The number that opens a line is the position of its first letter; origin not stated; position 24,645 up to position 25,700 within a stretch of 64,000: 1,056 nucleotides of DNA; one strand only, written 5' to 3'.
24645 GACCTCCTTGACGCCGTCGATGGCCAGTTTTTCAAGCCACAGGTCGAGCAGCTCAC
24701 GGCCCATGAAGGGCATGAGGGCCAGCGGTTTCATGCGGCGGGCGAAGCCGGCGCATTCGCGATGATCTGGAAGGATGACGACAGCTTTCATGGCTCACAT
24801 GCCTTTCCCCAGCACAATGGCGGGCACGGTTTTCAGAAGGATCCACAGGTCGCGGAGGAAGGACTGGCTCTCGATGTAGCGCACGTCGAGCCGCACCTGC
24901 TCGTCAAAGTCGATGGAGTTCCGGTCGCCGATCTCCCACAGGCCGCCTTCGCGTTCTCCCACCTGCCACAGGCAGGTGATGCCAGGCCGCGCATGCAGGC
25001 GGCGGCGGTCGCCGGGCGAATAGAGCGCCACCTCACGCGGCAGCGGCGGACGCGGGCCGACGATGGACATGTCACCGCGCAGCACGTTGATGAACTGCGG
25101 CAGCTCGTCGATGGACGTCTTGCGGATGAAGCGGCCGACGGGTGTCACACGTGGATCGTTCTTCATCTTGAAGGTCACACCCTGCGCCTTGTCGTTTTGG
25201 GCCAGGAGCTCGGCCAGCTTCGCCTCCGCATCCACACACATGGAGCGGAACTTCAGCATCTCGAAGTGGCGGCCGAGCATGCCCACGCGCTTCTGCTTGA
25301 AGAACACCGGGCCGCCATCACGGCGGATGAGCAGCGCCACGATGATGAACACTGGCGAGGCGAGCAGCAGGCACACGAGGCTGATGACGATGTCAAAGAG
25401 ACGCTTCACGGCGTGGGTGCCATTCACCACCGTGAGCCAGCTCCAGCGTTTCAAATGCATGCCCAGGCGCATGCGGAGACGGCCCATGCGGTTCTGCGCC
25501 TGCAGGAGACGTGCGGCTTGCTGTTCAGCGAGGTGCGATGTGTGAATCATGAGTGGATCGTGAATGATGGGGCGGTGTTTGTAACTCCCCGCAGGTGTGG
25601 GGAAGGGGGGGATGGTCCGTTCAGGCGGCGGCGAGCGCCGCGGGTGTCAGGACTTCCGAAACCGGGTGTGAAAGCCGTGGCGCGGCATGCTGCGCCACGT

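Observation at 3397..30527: A conserved ~20-nt motif marks eight minus-strand transcription-unit starts: a candidate locus-wide regulon or promoter element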

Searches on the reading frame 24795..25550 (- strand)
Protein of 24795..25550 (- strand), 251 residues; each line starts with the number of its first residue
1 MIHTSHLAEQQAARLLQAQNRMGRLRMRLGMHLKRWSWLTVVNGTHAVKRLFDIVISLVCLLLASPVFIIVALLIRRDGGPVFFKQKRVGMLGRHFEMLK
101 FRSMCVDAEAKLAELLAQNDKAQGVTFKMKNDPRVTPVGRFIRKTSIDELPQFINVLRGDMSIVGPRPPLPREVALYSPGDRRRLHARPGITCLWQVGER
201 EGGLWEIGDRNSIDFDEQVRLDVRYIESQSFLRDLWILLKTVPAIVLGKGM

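Call 10: search_protein_families(library=pfam, proteins=[window:24795-25550:-])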
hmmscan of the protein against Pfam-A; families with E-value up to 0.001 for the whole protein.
window:24795-25550:- (251 aa): 1 family
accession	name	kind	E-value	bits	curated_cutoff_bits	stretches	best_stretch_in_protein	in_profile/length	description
PF02397.22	Bac_transf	-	5.6e-68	228.4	27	1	49-246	1-178/179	Bacterial sugar transferase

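Call 12: find_encoding_contigs(protein=window:24795-25550:-, flank=10000, max_places=6)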
Protein window:24795-25550:- (251 aa): 4 contigs read that carry it; 3 places shown.
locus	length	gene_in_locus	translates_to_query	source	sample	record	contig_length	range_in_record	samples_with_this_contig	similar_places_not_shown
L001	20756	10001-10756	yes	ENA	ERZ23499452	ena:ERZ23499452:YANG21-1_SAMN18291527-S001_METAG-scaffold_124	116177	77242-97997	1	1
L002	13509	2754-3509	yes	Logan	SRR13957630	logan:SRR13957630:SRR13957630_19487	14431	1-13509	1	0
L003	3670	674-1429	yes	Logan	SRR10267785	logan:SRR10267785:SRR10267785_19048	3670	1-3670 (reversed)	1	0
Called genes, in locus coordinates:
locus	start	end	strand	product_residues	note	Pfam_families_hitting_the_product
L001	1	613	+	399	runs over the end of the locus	PF20706:GT4-conflict (weak), PF00534:Glycos_transf_1, PF13692:Glyco_trans_1_4, PF13524:Glyco_trans_1_2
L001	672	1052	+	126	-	PF00132:Hexapep (faint), PF14602:Hexapep_2 (weak)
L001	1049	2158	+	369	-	PF13439:Glyco_transf_4, PF13579:Glyco_trans_4_4, PF20706:GT4-conflict, PF00534:Glycos_transf_1, PF13692:Glyco_trans_1_4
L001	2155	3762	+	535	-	PF04892:VanZ-LLP1 (weak), PF13439:Glyco_transf_4, PF13579:Glyco_trans_4_4, PF00534:Glycos_transf_1, PF13692:Glyco_trans_1_4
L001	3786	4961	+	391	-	PF13439:Glyco_transf_4, PF00534:Glycos_transf_1, PF13692:Glyco_trans_1_4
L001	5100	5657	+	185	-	PF07700:HNOB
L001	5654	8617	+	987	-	PF07701:HNOBA, PF00989:PAS, PF08448:PAS_4, PF13426:PAS_9, PF13185:GAF_2, PF00512:HisKA, PF02518:HATPase_c, PF00072:Response_reg, +3 more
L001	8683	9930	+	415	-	PF13439:Glyco_transf_4, PF13579:Glyco_trans_4_4, PF00534:Glycos_transf_1, PF13692:Glyco_trans_1_4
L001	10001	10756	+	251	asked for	PF02397:Bac_transf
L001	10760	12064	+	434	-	PF25084:LbH_EIF2B (weak), PF00132:Hexapep (faint), PF25087:GMPPB_C, PF02397:Bac_transf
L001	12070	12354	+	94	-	PF01740:STAS, PF13466:STAS_2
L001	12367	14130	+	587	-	PF13581:HATPase_c_2, PF07228:SpoIIE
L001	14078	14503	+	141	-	PF00072:Response_reg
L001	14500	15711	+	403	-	PF01663:Phosphodiest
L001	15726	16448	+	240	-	-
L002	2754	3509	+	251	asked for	PF02397:Bac_transf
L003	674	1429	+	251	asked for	PF02397:Bac_transf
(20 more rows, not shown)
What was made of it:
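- A partner-switching module lies inside one of the box-driven operons (calls 10, 12).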

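Call 53: find_homologous_proteins(query=window:24795-25550:-, max_evalue=1e-60)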
Query window:24795-25550:- (251 aa): 2294 proteins with E <= 1e-60 among 8000 candidates; the best 120 are listed.
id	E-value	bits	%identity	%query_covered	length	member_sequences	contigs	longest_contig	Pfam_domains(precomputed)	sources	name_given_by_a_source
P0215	2.8e-150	516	90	100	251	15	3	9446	PF02397.23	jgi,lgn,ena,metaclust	metaclust:\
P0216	7.7e-150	515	90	100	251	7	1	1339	PF02397.23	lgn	-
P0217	1.5e-146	504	89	100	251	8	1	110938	PF02397.23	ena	-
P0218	8.5e-143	492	85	100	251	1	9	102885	PF02397.23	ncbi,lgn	-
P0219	6.8e-142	489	84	100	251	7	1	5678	PF02397.23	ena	-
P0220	6.5e-141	486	84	100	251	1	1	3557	PF02397.23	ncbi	-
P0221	7.7e-141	486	86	100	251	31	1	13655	PF02397.23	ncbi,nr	ncbi:MAG: sugar transferase [Verrucomicrobia bacterium]|nr:sugar transferase [Verrucomicrobiota bact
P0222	2.6e-140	484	84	100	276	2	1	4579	PF02397.23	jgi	jgi:lipopolysaccharide/colanic/teichoic acid biosynthesis glycosyltransferase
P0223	4.2e-139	480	85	100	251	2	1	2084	PF02397.23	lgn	-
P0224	4.4e-139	480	83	100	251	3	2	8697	PF02397.23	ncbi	-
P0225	5.3e-139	480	84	100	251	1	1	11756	PF02397.23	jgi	-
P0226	3.7e-138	477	82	100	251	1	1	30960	PF02397.23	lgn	-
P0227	9.5e-138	475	84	100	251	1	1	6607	PF02397.23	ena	-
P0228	2.9e-136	471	83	100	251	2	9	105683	PF02397.23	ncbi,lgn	-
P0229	3.2e-136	470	82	100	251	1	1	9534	PF02397.23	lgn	-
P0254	1.6e-111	390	69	99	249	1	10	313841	PF02397.23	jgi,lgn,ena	-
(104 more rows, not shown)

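Call 54: find_encoding_contigs(protein=P0218, flank=10000, max_places=1)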
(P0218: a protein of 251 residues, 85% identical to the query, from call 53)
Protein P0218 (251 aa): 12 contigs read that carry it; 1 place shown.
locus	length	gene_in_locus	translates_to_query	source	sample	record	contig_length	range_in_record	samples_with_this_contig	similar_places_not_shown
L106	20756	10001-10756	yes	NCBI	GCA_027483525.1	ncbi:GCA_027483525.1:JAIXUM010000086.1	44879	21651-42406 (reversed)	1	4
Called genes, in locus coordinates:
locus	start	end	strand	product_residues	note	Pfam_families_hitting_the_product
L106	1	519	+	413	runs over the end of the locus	PF00202:Aminotran_3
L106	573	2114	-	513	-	-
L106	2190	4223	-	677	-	-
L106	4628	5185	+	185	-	PF07700:HNOB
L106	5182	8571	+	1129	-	PF07701:HNOBA, PF00989:PAS, PF08448:PAS_4, PF13426:PAS_9, PF13185:GAF_2, PF00989:PAS, PF13426:PAS_9, PF00512:HisKA, +7 more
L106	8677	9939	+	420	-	PF13439:Glyco_transf_4, PF13579:Glyco_trans_4_4 (weak), PF00534:Glycos_transf_1, PF13692:Glyco_trans_1_4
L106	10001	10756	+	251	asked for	PF02397:Bac_transf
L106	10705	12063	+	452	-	PF00132:Hexapep (faint), PF25087:GMPPB_C, PF02397:Bac_transf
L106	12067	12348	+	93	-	PF01740:STAS, PF13466:STAS_2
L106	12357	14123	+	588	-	PF13581:HATPase_c_2, PF07228:SpoIIE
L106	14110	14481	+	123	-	PF00072:Response_reg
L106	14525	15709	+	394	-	PF01663:Phosphodiest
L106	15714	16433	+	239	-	PF05050:Methyltransf_21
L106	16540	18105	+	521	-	PF01554:MatE (weak), PF01943:Polysacc_synt, PF13440:Polysacc_synt_3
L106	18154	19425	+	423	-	PF13439:Glyco_transf_4, PF13579:Glyco_trans_4_4, PF20706:GT4-conflict, PF00534:Glycos_transf_1, PF13692:Glyco_trans_1_4, PF13524:Glyco_trans_1_2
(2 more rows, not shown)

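Call 55: find_encoding_contigs(protein=P0254, flank=10000, max_places=1)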
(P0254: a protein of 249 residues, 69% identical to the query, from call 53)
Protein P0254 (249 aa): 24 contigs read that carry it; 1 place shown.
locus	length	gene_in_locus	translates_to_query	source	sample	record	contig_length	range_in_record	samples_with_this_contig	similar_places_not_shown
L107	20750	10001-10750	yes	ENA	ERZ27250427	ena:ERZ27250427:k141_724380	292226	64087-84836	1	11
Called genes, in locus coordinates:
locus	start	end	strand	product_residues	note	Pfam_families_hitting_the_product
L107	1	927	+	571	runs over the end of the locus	PF00512:HisKA, PF02518:HATPase_c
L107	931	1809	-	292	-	PF00535:Glycos_transf_2, PF13641:Glyco_tranf_2_3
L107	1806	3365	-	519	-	PF01554:MatE (weak), PF01943:Polysacc_synt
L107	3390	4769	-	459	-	PF13439:Glyco_transf_4, PF13579:Glyco_trans_4_4, PF20706:GT4-conflict, PF00534:Glycos_transf_1, PF13692:Glyco_trans_1_4, PF13524:Glyco_trans_1_2 (weak)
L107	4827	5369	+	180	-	PF07700:HNOB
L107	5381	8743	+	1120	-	PF07701:HNOBA, PF00989:PAS, PF08448:PAS_4, PF13426:PAS_9, PF13185:GAF_2, PF00512:HisKA, PF02518:HATPase_c, PF00072:Response_reg, +1 more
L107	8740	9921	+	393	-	PF13439:Glyco_transf_4, PF13579:Glyco_trans_4_4 (weak), PF00534:Glycos_transf_1, PF13692:Glyco_trans_1_4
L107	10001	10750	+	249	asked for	PF02397:Bac_transf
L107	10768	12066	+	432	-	PF25087:GMPPB_C (weak), PF00132:Hexapep (faint), PF02397:Bac_transf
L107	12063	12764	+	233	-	PF01740:STAS, PF13466:STAS_2, PF00072:Response_reg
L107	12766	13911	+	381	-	PF01663:Phosphodiest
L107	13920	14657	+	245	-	PF02475:TRM5-TYW2_MTfase (weak), PF05050:Methyltransf_21 (weak)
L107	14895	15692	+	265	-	PF00106:adh_short, PF13561:adh_short_C2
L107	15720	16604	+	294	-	PF01261:AP_endonuc_2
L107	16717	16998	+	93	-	PF04014:MazE_antitoxin (faint)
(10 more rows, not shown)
